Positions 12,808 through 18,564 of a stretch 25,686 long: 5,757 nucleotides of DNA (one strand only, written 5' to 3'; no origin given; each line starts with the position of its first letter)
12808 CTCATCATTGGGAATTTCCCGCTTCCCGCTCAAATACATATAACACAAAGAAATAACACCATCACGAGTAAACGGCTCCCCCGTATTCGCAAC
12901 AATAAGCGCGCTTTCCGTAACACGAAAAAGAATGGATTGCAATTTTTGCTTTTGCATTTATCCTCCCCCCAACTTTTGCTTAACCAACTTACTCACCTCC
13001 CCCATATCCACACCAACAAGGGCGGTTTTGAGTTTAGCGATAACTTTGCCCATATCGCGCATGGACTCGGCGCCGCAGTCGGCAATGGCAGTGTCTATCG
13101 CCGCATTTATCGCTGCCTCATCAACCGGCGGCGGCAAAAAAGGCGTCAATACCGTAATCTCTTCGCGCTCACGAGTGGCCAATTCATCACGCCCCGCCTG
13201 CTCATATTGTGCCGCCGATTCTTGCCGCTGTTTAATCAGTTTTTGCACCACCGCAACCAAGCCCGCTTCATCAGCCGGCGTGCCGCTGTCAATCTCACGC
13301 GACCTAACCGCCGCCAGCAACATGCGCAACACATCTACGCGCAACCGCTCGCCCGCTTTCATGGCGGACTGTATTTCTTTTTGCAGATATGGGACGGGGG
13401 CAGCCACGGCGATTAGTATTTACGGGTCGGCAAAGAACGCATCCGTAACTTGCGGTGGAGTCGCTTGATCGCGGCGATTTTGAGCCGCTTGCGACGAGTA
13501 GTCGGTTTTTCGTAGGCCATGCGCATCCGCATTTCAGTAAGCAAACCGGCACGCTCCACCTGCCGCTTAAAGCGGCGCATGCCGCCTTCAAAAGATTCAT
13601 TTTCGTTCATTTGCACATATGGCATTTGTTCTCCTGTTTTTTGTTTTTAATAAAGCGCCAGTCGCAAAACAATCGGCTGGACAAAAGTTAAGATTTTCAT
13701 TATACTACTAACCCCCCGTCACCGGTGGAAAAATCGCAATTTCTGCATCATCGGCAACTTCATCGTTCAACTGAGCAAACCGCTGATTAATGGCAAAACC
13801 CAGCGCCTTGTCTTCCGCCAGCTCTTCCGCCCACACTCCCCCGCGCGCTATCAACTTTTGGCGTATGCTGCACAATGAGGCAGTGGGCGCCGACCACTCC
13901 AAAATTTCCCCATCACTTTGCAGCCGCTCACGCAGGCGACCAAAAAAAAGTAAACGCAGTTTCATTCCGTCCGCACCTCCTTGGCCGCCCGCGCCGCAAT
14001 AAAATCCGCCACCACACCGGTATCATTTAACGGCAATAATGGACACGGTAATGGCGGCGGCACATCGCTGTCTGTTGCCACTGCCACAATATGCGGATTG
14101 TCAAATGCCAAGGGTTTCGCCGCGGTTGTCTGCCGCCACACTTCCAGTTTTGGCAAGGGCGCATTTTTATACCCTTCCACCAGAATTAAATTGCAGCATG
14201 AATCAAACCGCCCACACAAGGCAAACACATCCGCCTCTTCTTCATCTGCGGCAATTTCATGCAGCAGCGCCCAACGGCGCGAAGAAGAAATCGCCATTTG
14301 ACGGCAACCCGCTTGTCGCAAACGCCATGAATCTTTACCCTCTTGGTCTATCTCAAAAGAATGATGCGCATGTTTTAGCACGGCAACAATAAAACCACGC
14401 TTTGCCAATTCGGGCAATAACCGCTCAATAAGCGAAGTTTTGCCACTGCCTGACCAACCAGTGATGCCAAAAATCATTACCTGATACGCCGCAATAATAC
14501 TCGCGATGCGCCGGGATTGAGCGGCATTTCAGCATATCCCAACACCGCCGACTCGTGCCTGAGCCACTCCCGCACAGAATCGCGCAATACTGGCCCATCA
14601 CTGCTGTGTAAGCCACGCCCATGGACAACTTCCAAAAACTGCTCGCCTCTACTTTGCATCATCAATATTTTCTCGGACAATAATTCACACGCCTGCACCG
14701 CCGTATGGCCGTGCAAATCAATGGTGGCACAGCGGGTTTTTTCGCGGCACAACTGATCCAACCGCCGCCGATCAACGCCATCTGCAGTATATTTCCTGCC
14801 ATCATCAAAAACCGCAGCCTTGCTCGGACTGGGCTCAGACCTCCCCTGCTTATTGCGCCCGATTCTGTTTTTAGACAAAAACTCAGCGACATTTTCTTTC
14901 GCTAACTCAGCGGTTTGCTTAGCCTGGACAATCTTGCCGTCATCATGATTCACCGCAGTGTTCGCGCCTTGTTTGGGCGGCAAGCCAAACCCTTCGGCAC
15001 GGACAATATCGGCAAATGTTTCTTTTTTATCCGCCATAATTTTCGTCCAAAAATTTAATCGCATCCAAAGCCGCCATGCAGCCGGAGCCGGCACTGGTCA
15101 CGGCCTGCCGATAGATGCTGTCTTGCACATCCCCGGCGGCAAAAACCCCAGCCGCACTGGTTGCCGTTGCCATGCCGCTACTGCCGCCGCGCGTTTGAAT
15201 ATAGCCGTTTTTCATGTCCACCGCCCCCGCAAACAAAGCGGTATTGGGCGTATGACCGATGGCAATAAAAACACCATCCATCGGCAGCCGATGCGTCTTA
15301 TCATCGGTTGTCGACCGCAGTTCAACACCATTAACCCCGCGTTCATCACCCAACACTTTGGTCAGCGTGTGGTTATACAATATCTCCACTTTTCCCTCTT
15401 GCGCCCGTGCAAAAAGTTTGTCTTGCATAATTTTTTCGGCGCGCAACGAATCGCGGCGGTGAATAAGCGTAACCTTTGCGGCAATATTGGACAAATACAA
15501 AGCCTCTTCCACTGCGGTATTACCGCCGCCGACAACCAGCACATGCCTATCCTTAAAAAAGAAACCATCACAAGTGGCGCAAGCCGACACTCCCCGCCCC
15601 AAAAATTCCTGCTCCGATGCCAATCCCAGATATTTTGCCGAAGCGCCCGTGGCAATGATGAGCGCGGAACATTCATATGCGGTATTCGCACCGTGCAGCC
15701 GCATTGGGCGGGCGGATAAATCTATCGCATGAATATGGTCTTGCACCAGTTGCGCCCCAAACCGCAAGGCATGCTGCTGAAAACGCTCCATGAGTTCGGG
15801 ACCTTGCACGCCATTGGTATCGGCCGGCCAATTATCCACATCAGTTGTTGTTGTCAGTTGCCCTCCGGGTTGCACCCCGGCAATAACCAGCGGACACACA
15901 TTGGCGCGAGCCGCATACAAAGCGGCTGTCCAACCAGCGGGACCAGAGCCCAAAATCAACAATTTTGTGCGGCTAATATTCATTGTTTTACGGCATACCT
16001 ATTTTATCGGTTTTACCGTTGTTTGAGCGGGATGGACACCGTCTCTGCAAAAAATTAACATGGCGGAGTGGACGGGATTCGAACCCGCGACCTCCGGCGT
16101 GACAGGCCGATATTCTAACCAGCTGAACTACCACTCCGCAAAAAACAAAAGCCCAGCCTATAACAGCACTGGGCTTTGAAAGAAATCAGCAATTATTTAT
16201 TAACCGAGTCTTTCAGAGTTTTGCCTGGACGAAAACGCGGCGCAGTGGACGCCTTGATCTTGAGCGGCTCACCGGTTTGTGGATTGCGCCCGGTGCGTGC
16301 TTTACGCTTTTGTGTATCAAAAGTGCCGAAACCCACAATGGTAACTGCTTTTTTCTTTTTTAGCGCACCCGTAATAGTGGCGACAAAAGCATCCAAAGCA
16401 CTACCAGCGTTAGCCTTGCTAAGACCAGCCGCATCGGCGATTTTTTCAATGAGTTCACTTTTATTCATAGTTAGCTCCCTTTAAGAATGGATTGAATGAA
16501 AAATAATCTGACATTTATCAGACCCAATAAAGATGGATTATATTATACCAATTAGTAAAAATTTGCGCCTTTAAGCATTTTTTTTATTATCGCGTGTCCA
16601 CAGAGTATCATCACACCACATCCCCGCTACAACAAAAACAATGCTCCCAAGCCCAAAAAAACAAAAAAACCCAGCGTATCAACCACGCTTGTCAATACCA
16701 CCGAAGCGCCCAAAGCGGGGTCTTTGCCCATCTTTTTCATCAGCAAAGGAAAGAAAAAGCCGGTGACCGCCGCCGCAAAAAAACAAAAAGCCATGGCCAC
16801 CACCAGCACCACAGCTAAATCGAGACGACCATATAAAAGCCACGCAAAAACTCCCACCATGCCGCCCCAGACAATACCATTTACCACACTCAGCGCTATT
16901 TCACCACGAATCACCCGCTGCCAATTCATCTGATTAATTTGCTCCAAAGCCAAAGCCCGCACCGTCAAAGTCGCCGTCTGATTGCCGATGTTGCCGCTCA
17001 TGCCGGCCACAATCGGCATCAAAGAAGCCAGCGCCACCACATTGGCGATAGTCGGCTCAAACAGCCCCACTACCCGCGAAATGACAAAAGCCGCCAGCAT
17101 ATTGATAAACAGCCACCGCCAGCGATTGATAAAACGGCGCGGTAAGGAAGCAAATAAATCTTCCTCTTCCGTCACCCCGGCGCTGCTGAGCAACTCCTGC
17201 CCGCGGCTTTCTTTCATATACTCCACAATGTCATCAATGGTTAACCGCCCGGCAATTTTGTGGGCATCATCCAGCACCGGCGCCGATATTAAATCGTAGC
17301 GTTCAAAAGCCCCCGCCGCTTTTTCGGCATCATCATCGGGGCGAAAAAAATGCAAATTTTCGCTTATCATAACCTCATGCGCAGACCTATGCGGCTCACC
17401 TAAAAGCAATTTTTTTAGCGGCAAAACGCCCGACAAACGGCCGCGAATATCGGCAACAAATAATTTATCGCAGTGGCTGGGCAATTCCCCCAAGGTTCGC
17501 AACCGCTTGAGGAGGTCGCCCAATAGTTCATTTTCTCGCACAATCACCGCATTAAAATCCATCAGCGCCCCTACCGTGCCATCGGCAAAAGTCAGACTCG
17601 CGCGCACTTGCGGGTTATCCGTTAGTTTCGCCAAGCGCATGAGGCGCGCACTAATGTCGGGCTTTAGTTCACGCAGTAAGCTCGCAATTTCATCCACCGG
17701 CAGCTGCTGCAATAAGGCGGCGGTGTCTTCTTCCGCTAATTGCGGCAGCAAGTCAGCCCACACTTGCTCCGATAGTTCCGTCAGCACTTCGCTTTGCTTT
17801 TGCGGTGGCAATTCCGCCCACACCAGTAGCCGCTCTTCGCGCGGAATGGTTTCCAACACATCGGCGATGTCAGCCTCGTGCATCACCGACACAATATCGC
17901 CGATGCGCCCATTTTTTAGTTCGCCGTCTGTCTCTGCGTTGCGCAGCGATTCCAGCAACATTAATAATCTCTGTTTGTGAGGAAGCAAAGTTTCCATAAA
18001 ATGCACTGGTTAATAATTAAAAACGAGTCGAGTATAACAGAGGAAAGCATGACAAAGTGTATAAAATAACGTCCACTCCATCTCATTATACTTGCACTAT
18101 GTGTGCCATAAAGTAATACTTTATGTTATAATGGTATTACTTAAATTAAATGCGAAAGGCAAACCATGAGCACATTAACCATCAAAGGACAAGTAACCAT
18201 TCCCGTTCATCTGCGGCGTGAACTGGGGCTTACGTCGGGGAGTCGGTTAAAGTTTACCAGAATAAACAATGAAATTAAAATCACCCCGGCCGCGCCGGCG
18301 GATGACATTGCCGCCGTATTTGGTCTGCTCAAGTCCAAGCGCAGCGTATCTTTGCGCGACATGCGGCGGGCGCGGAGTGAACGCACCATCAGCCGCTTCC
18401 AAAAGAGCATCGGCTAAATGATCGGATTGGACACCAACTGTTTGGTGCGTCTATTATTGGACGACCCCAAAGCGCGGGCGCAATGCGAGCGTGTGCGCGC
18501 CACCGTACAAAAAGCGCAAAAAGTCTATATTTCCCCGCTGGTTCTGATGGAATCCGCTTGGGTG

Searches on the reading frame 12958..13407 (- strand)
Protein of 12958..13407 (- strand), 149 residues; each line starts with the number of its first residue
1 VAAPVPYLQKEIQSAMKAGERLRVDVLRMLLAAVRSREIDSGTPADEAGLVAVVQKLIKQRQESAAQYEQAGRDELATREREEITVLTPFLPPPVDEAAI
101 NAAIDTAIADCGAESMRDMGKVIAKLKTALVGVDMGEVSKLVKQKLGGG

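Call 15: search_protein_families(library=pfam, proteins=[window:12958-13407:-], max_evalue=0.001)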
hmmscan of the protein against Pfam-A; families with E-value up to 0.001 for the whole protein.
window:12958-13407:- (149 aa): 1 family
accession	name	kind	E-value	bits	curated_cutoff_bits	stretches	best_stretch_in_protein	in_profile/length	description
PF09424.15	YqeY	-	2.3e-42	144.9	27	1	8-146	4-143/143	Yqey-like protein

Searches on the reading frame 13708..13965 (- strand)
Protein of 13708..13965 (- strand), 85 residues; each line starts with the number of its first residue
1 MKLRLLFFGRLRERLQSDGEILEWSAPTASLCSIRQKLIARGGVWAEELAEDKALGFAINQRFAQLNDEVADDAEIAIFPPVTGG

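Call 15: search_protein_families(library=pfam, proteins=[window:13708-13965:-], max_evalue=0.001)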
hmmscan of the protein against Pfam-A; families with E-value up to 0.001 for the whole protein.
window:13708-13965:- (85 aa): 1 family
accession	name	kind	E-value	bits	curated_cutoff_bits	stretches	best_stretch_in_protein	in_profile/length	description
PF02597.26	ThiS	-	1e-11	45.7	22.5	1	6-85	2-76/76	ThiS family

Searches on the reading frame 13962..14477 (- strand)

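Call 15: search_protein_families(library=pfam, proteins=[window:13962-14477:-], max_evalue=0.001)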
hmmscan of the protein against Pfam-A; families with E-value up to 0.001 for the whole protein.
window:13962-14477:- (171 aa): 4 families
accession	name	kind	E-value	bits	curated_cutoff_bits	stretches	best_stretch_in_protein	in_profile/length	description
PF03205.20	MobB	-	1.3e-44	151.7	26.6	1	2-136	1-133/133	Molybdopterin guanine dinucleotide synthesis protein B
PF02492.25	cobW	-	0.00014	22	20.7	1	2-46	2-45/180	CobW/HypB/UreG, nucleotide-binding domain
PF13191.12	AAA_16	-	0.00021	22.3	32.6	1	5-43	29-64/167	AAA ATPase domain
PF03308.22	MeaB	-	0.00021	20.9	23.1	1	3-34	36-67/273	Methylmalonyl Co-A mutase-associated GTPase MeaB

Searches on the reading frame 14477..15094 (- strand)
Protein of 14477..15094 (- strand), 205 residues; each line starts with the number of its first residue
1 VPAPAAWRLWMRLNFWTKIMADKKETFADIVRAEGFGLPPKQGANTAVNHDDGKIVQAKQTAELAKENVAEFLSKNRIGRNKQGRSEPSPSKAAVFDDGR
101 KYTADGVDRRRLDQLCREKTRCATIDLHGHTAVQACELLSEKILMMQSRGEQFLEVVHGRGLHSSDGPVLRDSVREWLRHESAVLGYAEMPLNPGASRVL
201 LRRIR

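Call 15: search_protein_families(library=pfam, proteins=[window:14477-15094:-], max_evalue=0.001)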
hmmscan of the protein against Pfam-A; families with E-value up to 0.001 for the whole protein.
window:14477-15094:- (205 aa): 1 family
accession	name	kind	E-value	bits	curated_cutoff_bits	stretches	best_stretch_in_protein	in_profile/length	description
PF01713.27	Smr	-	7.1e-14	52.2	25.7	1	125-197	1-69/77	Smr domain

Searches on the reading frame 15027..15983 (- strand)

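Call 15: search_protein_families(library=pfam, proteins=[window:15027-15983:-], max_evalue=0.001)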
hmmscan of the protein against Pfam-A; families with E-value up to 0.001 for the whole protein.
window:15027-15983:- (318 aa): 6 families
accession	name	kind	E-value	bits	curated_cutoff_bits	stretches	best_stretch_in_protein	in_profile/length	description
PF07992.20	Pyr_redox_2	-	2.9e-46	158.6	26.1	1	7-301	2-291/291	Pyridine nucleotide-disulphide oxidoreductase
PF00070.33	Pyr_redox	-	1.1e-17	64.7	22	1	147-223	1-80/82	Pyridine nucleotide-disulphide oxidoreductase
PF13738.12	Pyr_redox_3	-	3.4e-14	53.2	30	1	83-262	103-287/305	Pyridine nucleotide-disulphide oxidoreductase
PF13241.12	NAD_binding_7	-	1.6e-05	25.9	22.1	1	143-185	5-47/104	Putative NAD(P)-binding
PF01266.30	DAO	-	3.1e-05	24.1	27.9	0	60-119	147-208/353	FAD dependent oxidoreductase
PF12831.13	FAD_oxidored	-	0.00019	21.3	27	0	8-70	2-70/416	FAD dependent oxidoreductase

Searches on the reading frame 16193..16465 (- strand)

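Call 77: search_protein_families(library=pfam, proteins=[window:16193-16465:-], max_evalue=0.001)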
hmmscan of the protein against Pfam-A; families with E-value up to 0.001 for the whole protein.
window:16193-16465:- (90 aa): 4 families
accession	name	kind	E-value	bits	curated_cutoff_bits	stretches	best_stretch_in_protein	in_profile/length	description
PF00216.26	Bac_DNA_binding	-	1.9e-33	115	22.4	1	1-89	2-90/90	Bacterial DNA-binding protein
PF18291.6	HU-HIG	-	1.5e-05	25.5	26.2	1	3-89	35-119/125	HU domain fused to wHTH, Ig, or Glycine-rich motif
PF14908.11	HU-CCDC81_euk_1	-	0.00042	20.8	26.1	1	15-84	19-81/89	CCDC81 eukaryotic HU domain 1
PF18175.6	HU-CCDC81_bac_2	-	0.0009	19.5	35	0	5-53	3-51/70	CCDC81-like prokaryotic HU domain 2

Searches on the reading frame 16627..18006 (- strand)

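Call 15: search_protein_families(library=pfam, proteins=[window:16627-18006:-], max_evalue=0.001)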
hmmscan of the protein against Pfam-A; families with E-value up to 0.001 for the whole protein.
window:16627-18006:- (459 aa): 3 families
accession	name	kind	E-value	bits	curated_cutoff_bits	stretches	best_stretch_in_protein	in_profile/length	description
PF01769.21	MgtE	-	2e-31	109.3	27.6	1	330-453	1-125/125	Divalent cation transporter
PF03448.22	MgtE_N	-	1e-20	74.6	25.9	1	42-142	1-101/102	MgtE intracellular N domain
PF00571.33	CBS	-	1.3e-11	45.1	24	1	211-265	3-56/57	CBS domain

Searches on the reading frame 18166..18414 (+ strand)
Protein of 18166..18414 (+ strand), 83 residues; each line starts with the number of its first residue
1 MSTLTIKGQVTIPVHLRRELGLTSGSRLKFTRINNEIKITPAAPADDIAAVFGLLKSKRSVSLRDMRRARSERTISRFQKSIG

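Call 77: search_protein_families(library=pfam, proteins=[window:18166-18414:+], max_evalue=0.001)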
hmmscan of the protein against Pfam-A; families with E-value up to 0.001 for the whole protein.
window:18166-18414:+ (83 aa): 1 family
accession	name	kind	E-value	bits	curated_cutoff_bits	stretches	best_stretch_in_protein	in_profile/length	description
PF04014.23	MazE_antitoxin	-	7.8e-09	35.8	24.7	1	7-44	7-45/48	Antidote-toxin recognition MazE, bacterial antitoxin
